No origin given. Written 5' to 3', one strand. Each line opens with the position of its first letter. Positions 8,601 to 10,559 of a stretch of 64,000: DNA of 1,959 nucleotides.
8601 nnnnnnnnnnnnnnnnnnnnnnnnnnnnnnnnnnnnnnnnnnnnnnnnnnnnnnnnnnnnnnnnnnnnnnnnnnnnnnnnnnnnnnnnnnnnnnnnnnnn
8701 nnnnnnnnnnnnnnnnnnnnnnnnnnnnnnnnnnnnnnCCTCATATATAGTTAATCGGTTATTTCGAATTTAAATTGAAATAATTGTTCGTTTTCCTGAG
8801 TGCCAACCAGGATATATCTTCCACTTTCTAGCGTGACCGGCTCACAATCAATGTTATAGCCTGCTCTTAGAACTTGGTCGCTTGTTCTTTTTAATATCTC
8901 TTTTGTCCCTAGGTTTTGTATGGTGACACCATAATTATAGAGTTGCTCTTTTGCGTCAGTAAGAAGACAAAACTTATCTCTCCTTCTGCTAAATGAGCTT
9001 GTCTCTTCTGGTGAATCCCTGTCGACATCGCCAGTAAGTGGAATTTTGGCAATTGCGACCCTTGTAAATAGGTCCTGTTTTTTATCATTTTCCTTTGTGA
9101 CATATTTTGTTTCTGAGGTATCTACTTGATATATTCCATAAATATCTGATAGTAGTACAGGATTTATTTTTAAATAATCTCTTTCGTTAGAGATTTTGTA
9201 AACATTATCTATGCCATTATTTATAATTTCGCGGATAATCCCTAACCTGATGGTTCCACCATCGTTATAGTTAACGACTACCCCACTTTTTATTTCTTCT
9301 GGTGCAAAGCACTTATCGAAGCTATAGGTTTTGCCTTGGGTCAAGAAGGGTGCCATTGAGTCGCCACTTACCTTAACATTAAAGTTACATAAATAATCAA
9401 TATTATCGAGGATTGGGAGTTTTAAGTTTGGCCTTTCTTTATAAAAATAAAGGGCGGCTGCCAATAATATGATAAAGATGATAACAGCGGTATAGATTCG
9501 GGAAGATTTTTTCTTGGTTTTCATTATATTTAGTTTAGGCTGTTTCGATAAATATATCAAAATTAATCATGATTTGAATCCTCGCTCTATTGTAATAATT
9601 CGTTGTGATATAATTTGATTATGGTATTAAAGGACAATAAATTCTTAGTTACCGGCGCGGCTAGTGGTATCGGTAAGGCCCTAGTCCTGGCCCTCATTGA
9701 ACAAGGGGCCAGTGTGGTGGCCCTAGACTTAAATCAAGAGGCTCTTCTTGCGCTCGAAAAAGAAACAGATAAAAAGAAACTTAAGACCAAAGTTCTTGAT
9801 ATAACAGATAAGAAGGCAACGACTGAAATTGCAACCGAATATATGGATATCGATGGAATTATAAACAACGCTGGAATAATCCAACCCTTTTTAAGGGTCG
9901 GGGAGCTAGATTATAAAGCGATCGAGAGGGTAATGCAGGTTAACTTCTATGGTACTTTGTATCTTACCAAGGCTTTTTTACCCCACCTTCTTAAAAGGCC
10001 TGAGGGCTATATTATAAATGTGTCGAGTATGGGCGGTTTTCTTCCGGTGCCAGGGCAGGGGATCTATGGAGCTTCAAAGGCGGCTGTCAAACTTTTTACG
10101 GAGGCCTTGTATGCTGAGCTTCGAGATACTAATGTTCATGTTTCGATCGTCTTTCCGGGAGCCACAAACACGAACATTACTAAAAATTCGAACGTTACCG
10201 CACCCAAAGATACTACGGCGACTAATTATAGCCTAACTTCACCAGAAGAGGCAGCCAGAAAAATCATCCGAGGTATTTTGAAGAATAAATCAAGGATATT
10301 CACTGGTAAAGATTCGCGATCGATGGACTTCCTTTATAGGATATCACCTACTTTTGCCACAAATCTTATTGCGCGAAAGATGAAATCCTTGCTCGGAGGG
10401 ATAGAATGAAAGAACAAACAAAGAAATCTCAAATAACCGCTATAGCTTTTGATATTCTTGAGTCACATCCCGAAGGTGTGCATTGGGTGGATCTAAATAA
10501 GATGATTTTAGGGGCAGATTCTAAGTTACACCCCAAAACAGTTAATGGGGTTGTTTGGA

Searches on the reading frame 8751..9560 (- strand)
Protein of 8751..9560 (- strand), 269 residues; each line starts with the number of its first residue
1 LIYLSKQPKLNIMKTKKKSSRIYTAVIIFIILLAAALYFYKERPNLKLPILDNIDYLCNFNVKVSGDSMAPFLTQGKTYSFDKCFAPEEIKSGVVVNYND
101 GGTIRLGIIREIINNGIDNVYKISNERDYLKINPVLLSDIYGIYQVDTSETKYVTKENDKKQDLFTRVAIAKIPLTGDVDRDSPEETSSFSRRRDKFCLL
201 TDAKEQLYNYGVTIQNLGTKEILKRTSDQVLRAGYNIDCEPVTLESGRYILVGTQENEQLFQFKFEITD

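Call 7: search_protein_families(library=pfam, proteins=[window:8751-9560:-], max_evalue=0.01)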
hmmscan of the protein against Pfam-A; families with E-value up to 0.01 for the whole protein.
window:8751-9560:- (269 aa): 0 families

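Call 8: search_protein_families(library=padloc, proteins=[window:8751-9560:-], max_evalue=0.01)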
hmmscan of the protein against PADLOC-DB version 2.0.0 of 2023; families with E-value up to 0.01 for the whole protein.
window:8751-9560:- (269 aa): 0 families

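Call 9: search_protein_families(library=ncbifam, proteins=[window:8751-9560:-], max_evalue=0.01)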
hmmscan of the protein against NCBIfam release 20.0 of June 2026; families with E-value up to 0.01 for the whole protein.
window:8751-9560:- (269 aa): 1 family
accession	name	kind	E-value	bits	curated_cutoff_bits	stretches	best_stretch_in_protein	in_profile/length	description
TIGR02228.1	sigpep_I_arch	equivalog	0.0015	18.4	51.85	1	16-103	1-74/158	signal peptidase I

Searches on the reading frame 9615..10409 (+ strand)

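Call 7: search_protein_families(library=pfam, proteins=[window:9615-10409:+], max_evalue=0.01)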
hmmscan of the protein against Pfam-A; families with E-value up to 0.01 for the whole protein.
window:9615-10409:+ (264 aa): 8 families
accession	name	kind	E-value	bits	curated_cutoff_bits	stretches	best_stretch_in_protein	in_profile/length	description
PF00106.31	adh_short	-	3.4e-50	170.7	26.6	1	11-193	4-191/195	short chain dehydrogenase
PF13561.12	adh_short_C2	-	6.7e-34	117.9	27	1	14-214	1-210/236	Enoyl-(Acyl carrier protein) reductase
PF08659.16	KR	-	6.4e-13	49.5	22.6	1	10-174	3-168/180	KR domain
PF01370.27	Epimerase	-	2.5e-09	37.4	20.9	1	11-241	2-213/240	NAD dependent epimerase/dehydratase family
PF16363.11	GDP_Man_Dehyd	-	3.6e-05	23.8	27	1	11-121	1-113/332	GDP-mannose 4,6 dehydratase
PF02719.21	Polysacc_synt_2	-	0.00011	21.9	20.2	1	11-179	2-166/293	Polysaccharide biosynthesis protein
PF01073.25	3Beta_HSD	-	0.0014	18.1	22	1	11-140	1-118/280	3-beta hydroxysteroid dehydrogenase/isomerase family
PF13460.12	NAD_binding_10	-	0.0082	16.5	27.2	0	14-203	1-164/184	NAD(P)H-binding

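Call 8: search_protein_families(library=padloc, proteins=[window:9615-10409:+], max_evalue=0.01)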
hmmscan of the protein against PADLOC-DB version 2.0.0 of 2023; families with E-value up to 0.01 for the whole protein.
window:9615-10409:+ (264 aa): 0 families
